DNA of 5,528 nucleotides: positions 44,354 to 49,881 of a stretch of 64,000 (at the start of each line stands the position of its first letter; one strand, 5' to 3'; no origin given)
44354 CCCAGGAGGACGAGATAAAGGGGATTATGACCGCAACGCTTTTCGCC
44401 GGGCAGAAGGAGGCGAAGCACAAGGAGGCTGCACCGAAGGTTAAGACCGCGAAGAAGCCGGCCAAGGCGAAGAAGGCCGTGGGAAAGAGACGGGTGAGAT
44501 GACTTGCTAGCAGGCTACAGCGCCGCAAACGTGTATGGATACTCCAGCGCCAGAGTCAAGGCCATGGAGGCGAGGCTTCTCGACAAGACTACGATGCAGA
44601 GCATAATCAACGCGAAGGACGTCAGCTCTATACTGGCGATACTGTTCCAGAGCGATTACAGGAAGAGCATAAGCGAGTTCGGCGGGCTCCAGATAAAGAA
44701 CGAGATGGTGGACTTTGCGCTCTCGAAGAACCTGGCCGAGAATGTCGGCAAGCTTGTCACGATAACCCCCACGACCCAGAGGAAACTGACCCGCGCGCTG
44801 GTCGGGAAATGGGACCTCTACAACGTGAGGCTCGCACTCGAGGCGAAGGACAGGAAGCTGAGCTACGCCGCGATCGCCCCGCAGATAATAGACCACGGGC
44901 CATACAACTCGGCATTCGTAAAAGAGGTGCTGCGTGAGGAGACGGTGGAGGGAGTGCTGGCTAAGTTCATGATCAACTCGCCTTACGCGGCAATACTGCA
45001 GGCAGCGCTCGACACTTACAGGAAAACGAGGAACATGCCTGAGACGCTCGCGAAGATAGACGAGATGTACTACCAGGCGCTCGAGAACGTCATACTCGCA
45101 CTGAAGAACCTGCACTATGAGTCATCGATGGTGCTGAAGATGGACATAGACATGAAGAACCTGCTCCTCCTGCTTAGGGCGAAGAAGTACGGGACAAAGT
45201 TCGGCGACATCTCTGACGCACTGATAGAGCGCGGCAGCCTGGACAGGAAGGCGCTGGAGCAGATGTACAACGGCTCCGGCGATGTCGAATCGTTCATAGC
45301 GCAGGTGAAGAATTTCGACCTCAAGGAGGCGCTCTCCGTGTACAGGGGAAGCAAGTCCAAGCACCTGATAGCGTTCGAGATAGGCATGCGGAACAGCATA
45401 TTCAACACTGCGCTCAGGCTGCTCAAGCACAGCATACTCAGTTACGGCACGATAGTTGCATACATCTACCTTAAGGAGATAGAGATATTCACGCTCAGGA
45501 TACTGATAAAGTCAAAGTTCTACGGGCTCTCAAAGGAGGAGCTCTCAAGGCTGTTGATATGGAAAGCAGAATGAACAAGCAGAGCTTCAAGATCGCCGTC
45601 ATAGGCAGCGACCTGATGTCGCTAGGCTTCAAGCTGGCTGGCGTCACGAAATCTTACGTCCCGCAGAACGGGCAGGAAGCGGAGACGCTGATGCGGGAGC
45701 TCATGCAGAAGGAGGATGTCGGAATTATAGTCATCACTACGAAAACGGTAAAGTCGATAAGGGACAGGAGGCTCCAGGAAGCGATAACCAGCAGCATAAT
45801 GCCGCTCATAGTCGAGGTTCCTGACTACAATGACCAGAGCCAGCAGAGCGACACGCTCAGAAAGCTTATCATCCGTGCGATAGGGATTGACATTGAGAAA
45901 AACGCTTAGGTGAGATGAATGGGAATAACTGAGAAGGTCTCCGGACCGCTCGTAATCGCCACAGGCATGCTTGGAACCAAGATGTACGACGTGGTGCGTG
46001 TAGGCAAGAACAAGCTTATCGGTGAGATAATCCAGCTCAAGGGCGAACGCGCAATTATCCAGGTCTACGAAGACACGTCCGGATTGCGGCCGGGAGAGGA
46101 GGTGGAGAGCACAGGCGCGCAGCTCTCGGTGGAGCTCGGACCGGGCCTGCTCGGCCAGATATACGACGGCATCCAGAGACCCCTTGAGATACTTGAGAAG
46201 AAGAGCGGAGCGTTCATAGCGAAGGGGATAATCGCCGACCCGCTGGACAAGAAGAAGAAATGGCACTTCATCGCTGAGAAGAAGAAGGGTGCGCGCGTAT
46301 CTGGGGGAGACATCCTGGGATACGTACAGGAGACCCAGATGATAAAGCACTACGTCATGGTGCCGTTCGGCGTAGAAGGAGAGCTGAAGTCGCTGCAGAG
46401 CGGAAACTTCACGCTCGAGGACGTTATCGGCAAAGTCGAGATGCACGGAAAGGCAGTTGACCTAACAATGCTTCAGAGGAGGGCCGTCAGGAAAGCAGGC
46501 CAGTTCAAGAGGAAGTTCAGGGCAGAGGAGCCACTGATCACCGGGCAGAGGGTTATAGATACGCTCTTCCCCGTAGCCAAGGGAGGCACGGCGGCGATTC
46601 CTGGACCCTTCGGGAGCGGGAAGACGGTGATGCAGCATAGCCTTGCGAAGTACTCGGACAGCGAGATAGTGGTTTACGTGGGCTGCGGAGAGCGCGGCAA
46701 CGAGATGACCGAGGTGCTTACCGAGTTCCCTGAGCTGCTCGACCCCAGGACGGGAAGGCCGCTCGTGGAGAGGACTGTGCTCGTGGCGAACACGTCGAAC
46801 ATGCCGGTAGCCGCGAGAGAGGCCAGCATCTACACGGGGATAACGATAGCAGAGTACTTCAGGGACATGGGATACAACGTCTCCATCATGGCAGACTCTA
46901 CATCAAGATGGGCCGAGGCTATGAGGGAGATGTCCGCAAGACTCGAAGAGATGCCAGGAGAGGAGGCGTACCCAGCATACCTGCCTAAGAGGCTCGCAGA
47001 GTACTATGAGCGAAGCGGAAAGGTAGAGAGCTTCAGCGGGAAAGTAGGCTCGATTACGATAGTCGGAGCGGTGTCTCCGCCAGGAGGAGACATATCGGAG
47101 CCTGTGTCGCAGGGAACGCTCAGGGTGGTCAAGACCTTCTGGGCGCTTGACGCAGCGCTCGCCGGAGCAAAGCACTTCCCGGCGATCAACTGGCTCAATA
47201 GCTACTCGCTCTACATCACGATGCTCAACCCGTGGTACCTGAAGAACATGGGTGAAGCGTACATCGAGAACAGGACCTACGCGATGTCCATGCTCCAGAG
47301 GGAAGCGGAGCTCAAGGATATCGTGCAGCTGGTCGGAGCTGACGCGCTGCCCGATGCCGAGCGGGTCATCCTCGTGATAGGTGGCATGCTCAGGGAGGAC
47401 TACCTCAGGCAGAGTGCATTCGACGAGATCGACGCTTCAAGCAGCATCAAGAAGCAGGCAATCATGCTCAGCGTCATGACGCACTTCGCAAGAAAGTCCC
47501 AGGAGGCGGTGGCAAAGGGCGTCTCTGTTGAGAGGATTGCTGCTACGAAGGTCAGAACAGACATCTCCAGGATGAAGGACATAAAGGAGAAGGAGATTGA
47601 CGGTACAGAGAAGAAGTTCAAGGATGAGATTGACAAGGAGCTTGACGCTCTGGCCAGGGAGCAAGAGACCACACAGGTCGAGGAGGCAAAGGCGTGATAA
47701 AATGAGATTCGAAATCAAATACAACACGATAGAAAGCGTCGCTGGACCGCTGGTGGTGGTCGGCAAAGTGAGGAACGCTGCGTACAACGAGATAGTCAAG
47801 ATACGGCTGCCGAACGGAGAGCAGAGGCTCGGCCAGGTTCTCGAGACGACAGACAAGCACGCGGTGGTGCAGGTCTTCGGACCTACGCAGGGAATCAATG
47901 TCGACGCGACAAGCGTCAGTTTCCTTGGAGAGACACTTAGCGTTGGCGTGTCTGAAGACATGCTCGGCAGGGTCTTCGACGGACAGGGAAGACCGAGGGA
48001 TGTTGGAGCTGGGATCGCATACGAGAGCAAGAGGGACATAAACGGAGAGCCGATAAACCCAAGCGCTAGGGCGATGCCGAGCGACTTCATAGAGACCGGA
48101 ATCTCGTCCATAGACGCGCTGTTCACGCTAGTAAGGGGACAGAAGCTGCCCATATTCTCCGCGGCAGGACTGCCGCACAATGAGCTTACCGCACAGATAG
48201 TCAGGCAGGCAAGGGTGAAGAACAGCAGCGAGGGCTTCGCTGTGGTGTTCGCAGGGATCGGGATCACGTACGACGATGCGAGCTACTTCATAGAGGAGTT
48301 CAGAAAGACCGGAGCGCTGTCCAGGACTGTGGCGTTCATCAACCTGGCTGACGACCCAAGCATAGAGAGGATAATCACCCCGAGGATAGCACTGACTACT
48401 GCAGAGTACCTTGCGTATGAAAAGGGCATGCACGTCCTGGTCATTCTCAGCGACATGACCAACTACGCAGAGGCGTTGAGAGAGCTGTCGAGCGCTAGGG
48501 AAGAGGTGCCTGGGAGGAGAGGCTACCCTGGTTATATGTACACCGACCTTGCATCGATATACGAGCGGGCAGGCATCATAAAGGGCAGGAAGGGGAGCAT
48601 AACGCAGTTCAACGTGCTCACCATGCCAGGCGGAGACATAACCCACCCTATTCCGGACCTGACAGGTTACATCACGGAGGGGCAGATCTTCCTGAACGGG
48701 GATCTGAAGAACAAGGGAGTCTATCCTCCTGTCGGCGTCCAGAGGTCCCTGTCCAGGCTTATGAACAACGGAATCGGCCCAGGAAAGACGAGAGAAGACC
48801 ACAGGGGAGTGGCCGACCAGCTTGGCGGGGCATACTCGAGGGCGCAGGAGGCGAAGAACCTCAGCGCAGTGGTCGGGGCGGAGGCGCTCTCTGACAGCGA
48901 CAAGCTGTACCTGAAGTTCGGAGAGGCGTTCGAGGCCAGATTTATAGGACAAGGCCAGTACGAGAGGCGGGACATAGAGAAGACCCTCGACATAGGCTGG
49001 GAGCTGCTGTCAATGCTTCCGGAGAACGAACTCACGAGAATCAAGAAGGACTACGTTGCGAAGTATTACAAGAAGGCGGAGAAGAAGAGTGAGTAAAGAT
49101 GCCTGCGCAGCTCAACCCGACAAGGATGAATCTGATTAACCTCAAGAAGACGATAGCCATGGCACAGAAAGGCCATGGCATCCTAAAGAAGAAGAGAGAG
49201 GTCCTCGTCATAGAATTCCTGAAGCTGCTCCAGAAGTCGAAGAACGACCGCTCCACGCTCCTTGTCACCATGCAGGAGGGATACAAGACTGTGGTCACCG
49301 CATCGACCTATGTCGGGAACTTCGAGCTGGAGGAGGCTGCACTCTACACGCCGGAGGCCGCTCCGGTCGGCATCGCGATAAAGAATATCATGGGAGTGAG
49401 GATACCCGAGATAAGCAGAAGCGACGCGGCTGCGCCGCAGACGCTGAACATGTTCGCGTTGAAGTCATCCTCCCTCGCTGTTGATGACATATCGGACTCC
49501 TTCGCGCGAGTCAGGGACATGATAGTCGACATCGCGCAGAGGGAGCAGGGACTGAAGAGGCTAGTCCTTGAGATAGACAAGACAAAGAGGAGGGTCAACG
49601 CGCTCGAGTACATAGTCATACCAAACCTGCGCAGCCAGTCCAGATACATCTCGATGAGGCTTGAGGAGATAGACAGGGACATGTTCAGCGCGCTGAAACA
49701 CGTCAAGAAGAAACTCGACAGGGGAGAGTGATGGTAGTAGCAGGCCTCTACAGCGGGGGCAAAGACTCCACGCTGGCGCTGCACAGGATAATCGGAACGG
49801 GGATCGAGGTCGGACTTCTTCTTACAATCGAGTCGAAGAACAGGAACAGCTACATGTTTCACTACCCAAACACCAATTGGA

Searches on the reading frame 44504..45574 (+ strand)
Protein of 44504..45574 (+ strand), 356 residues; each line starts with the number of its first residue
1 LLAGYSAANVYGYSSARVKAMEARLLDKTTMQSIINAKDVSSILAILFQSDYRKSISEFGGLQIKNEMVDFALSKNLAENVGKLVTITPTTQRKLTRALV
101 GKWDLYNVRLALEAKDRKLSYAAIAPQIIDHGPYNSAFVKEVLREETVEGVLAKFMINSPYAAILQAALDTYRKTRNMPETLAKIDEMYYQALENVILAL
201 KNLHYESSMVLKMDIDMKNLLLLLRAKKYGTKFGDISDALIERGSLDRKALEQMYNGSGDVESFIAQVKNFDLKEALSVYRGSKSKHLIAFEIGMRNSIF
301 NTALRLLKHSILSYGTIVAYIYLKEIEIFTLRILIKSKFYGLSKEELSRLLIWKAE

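Call 23: search_protein_families(library=pfam, proteins=[window:44504-45574:+], max_evalue=0.001)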
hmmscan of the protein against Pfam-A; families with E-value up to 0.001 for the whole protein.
window:44504-45574:+ (356 aa): 1 family
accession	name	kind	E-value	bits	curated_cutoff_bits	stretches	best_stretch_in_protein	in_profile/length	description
PF01992.21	vATP-synt_AC39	-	1.9e-54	185.7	29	1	16-347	3-336/339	ATP synthase (C/AC39) subunit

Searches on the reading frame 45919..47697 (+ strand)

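Call 23: search_protein_families(library=pfam, proteins=[window:45919-47697:+], max_evalue=0.001)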
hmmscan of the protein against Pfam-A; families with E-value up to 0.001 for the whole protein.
window:45919-47697:+ (592 aa): 4 families
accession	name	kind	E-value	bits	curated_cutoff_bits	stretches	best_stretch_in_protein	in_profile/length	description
PF00006.31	ATP-synt_ab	-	3.9e-74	249.3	29.5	1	209-430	1-213/213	ATP synthase alpha/beta family, nucleotide-binding domain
PF16886.11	ATP-synt_ab_Xtn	-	7.1e-26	90.2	25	1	107-191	2-88/88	ATPsynthase alpha/beta subunit barrel-sandwich domain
PF22919.1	ATP-synt_VA_C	-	5.5e-20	71.7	24.7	1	439-538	3-98/101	C-terminal domain of V and A type ATP synthase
PF02874.29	ATP-synt_ab_N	-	9.4e-16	58.5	20.9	1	6-66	3-69/69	ATP synthase alpha/beta family, beta-barrel domain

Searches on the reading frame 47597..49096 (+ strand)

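Call 23: search_protein_families(library=pfam, proteins=[window:47597-49096:+], max_evalue=0.001)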
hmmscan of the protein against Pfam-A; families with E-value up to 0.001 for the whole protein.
window:47597-49096:+ (499 aa): 3 families
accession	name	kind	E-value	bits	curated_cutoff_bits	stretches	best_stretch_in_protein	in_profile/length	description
PF00006.31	ATP-synt_ab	-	7.5e-77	258.2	29.5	1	168-386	1-213/213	ATP synthase alpha/beta family, nucleotide-binding domain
PF22919.1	ATP-synt_VA_C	-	6.3e-32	110.1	24.7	1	392-491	2-101/101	C-terminal domain of V and A type ATP synthase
PF02874.29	ATP-synt_ab_N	-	4.5e-13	50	20.9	1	45-111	1-69/69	ATP synthase alpha/beta family, beta-barrel domain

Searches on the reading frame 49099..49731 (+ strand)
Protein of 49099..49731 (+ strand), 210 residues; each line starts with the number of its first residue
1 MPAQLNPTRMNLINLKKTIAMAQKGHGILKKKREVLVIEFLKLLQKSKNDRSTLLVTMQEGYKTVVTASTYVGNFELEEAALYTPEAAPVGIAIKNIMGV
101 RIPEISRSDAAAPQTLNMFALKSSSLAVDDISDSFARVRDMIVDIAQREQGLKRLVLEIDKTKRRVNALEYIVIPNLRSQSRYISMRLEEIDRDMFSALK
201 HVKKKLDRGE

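Call 23: search_protein_families(library=pfam, proteins=[window:49099-49731:+], max_evalue=0.001)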
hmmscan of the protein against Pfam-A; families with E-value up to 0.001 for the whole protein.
window:49099-49731:+ (210 aa): 1 family
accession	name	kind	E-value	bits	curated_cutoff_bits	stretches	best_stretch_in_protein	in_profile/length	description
PF01813.22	ATP-synt_D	-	1.8e-47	162.2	25.7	1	11-204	1-196/196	ATP synthase subunit D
